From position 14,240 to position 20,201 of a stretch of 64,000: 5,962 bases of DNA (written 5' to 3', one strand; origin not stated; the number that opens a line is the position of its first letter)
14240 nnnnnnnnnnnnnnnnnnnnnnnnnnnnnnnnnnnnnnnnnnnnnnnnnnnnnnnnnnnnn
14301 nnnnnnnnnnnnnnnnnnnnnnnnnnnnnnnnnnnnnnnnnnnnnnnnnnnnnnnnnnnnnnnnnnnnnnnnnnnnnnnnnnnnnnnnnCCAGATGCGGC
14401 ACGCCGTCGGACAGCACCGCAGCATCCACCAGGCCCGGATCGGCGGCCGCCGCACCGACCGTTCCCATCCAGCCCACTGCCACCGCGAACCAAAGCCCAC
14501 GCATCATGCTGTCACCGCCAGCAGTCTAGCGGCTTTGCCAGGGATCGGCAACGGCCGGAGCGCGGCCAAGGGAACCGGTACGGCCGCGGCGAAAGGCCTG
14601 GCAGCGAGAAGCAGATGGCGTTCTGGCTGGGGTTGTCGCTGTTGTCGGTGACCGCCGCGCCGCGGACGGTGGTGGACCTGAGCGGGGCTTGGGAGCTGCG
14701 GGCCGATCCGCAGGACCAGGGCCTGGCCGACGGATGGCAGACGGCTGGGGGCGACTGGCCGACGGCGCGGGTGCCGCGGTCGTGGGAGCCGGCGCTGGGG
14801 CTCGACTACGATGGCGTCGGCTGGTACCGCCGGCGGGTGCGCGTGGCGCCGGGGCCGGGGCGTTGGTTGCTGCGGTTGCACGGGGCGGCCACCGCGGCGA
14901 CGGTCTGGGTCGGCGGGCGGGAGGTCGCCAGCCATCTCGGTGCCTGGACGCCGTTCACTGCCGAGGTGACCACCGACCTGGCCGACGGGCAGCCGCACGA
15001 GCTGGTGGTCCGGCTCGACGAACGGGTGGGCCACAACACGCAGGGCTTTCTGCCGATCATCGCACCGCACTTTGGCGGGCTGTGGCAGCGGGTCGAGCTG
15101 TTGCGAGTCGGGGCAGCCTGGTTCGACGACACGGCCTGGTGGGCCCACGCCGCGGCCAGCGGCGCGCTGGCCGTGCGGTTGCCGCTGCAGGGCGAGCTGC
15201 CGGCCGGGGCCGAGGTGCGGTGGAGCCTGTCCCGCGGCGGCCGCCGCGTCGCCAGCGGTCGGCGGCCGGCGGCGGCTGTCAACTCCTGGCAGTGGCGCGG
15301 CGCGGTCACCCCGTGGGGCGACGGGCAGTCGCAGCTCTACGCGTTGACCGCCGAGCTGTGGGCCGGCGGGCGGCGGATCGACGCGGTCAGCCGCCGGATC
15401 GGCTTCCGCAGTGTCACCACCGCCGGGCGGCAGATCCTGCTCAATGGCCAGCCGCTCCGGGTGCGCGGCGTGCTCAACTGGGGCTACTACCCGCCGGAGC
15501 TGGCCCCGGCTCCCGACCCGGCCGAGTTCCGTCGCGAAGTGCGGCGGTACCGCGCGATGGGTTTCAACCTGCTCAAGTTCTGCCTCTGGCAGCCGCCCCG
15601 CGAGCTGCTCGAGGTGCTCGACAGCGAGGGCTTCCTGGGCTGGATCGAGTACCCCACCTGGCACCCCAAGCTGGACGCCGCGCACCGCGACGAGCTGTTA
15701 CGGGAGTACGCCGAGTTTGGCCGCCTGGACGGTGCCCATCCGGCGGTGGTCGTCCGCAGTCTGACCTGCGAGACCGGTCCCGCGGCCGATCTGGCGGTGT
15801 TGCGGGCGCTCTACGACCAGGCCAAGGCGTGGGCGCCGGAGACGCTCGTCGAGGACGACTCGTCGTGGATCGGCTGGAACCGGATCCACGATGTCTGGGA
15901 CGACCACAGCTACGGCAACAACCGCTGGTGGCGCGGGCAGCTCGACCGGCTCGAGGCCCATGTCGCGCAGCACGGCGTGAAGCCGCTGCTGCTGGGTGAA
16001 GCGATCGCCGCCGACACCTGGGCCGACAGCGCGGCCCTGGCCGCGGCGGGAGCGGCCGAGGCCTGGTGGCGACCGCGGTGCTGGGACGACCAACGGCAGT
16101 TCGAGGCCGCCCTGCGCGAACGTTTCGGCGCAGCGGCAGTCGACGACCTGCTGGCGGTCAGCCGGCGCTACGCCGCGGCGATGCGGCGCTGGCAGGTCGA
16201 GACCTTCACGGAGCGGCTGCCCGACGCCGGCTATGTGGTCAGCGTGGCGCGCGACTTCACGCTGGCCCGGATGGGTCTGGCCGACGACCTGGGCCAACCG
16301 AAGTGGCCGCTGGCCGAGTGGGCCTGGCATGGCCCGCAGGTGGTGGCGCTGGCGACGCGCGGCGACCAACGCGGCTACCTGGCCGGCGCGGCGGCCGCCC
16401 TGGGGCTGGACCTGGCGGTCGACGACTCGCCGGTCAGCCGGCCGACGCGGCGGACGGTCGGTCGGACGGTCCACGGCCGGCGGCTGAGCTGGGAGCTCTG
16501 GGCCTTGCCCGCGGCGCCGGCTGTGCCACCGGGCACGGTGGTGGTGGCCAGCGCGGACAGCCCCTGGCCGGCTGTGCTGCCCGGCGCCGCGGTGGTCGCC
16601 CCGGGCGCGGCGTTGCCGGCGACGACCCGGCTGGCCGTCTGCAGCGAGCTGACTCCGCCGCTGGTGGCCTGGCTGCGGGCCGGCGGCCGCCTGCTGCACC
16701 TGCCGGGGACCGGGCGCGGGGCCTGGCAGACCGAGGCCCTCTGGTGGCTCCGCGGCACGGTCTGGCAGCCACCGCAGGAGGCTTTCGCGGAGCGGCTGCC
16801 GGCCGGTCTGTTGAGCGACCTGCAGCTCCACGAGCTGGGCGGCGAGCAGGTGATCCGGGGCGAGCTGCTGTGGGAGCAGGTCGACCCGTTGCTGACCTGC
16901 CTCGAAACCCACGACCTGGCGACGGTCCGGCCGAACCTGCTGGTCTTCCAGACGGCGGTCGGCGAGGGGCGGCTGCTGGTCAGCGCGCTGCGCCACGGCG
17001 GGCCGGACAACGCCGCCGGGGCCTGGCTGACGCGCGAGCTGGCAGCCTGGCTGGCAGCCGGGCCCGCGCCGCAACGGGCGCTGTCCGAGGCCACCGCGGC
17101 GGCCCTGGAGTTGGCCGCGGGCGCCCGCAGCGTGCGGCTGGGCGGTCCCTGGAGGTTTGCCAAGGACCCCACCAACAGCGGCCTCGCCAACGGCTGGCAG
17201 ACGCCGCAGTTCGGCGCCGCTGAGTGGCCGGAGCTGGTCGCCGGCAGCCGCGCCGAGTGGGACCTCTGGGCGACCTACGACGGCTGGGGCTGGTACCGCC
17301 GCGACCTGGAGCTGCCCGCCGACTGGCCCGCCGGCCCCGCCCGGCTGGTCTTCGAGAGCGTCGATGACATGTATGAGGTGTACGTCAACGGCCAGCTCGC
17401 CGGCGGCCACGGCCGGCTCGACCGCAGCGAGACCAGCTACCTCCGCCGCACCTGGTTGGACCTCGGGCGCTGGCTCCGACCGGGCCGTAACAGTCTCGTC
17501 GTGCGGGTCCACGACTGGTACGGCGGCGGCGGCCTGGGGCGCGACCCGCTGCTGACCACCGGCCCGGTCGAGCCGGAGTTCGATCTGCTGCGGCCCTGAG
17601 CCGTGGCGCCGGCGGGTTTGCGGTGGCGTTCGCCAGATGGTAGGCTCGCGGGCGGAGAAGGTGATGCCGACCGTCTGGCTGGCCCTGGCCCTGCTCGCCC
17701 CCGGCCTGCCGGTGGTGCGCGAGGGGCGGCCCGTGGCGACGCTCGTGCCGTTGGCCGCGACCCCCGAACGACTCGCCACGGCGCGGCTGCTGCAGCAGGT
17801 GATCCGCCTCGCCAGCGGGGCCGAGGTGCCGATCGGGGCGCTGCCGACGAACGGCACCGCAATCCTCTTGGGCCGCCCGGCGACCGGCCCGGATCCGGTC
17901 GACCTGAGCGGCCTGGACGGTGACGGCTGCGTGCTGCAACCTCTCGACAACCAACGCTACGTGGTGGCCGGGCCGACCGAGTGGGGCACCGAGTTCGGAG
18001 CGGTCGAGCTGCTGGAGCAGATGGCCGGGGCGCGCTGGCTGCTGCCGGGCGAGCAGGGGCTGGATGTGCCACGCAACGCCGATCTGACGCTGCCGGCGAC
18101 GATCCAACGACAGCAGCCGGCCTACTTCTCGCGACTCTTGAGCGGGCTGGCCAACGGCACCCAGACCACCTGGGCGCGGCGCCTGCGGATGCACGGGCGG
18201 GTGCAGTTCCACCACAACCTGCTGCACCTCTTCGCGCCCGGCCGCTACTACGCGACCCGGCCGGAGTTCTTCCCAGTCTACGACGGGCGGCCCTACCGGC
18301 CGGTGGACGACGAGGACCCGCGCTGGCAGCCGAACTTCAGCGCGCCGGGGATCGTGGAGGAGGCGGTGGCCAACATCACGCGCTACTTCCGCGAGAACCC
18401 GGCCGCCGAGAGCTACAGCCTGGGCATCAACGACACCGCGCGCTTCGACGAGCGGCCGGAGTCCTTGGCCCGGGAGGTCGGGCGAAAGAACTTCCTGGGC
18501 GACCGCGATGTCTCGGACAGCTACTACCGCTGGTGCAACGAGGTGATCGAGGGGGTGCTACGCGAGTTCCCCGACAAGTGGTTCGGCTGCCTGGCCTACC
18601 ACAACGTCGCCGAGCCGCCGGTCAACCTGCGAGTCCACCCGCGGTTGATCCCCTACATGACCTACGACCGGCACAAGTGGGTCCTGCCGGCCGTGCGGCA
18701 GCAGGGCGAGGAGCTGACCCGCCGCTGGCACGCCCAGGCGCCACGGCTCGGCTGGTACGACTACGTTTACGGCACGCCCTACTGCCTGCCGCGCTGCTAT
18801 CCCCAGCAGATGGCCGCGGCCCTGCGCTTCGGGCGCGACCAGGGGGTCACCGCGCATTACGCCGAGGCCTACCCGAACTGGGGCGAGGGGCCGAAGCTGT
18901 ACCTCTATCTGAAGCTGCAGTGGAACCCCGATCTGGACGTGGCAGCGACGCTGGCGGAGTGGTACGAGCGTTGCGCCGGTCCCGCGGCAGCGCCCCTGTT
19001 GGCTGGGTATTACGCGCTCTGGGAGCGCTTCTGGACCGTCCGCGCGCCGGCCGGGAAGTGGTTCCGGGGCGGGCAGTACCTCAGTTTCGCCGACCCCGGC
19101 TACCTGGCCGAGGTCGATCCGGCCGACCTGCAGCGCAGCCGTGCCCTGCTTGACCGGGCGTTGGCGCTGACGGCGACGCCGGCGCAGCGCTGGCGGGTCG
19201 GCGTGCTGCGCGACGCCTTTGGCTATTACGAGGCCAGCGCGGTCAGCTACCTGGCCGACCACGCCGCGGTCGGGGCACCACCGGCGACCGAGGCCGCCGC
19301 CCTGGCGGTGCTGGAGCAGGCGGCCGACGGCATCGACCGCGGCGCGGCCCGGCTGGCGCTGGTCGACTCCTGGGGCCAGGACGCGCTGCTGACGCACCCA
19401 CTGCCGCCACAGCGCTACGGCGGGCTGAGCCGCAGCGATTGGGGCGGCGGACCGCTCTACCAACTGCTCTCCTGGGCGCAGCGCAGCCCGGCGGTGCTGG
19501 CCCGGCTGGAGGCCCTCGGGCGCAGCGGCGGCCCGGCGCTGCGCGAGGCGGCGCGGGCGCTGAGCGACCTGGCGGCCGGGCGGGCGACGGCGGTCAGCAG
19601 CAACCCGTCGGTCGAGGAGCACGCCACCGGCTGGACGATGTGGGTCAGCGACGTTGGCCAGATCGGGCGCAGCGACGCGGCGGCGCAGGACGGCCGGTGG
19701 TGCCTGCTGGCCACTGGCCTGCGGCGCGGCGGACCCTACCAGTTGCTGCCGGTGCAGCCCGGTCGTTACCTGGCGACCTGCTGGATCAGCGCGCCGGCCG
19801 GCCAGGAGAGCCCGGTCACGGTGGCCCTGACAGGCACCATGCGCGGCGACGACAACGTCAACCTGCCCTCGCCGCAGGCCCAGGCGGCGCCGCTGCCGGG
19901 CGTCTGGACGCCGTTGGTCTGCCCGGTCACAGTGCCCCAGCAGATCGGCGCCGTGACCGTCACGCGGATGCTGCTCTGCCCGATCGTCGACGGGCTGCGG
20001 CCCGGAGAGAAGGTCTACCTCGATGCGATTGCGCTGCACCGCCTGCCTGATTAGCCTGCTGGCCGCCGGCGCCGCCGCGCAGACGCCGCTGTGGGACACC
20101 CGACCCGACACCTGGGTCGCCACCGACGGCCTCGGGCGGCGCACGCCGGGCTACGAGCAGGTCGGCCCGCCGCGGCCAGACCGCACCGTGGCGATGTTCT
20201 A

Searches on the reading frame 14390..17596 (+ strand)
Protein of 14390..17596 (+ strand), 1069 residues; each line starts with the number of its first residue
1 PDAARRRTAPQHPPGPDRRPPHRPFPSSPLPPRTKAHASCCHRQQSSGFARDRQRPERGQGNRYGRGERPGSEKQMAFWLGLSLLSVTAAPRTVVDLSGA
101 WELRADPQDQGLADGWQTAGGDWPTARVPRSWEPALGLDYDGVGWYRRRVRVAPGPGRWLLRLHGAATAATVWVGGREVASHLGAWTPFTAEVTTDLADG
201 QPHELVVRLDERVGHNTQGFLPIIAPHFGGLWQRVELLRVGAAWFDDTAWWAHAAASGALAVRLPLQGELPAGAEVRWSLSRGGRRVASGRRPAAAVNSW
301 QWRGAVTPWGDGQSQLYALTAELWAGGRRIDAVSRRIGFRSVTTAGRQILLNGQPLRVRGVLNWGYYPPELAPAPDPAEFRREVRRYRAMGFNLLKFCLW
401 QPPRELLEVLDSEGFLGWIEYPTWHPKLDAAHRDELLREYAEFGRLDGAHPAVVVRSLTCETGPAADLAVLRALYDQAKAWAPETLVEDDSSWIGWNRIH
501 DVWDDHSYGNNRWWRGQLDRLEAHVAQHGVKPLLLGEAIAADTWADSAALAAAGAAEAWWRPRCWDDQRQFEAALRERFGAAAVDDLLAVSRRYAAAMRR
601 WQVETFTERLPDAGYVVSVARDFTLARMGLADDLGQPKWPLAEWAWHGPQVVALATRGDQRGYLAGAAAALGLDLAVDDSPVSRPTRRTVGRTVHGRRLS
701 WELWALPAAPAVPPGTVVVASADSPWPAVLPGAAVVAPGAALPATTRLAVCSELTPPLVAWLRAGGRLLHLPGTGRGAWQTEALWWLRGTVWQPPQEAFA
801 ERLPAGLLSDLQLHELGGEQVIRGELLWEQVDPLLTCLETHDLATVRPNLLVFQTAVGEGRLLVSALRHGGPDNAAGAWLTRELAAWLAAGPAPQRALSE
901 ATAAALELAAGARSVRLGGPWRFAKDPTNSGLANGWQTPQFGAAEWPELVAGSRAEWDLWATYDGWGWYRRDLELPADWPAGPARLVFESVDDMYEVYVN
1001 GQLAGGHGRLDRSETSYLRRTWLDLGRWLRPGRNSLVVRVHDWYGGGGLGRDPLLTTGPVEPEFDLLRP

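Call 50: search_protein_families(library=pfam, proteins=[window:14390-17596:+], max_evalue=0.001)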
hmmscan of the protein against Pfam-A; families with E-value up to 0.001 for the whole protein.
window:14390-17596:+ (1069 aa): 3 families
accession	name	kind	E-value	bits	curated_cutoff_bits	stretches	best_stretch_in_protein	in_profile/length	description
PF02837.24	Glyco_hydro_2_N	-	8.7e-19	68.5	28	2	917-1046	4-139/169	Glycosyl hydrolases family 2, sugar binding domain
PF22666.2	Glyco_hydro_2_N2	-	3.9e-10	40.5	27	0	960-1041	44-118/167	Glycosyl hydrolase 2 galactose-binding domain-like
PF00703.27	Glyco_hydro_2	-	0.00069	20.8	23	0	307-340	76-109/109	Glycosyl hydrolases family 2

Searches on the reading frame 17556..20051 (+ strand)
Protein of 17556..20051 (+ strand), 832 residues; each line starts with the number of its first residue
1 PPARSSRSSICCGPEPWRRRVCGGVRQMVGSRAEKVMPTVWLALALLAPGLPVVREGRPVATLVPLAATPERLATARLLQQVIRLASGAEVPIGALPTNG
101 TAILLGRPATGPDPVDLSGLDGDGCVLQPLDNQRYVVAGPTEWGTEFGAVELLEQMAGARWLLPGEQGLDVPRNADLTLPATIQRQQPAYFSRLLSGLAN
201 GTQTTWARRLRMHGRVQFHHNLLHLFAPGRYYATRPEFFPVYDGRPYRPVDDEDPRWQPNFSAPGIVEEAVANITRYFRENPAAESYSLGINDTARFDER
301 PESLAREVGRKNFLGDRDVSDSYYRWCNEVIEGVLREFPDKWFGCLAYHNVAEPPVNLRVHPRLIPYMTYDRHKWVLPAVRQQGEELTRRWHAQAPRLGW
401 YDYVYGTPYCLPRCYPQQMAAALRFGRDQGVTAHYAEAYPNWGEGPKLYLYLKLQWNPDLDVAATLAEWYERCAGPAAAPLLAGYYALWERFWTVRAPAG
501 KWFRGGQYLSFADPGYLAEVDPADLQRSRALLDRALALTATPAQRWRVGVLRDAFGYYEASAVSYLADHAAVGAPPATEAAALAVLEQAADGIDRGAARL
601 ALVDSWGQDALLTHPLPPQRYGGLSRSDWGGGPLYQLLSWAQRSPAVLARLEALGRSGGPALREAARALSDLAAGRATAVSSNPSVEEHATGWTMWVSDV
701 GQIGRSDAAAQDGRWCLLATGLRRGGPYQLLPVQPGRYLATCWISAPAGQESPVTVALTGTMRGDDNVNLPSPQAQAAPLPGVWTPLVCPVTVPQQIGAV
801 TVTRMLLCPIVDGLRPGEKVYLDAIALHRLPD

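Call 50: search_protein_families(library=pfam, proteins=[window:17556-20051:+], max_evalue=0.001)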
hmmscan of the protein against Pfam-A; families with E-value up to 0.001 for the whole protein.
window:17556-20051:+ (832 aa): 1 family
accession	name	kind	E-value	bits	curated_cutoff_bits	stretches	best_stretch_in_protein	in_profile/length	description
PF16126.11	DUF4838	-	3.9e-36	125.3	26.6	1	167-486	5-324/325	Domain of unknown function (DUF4838)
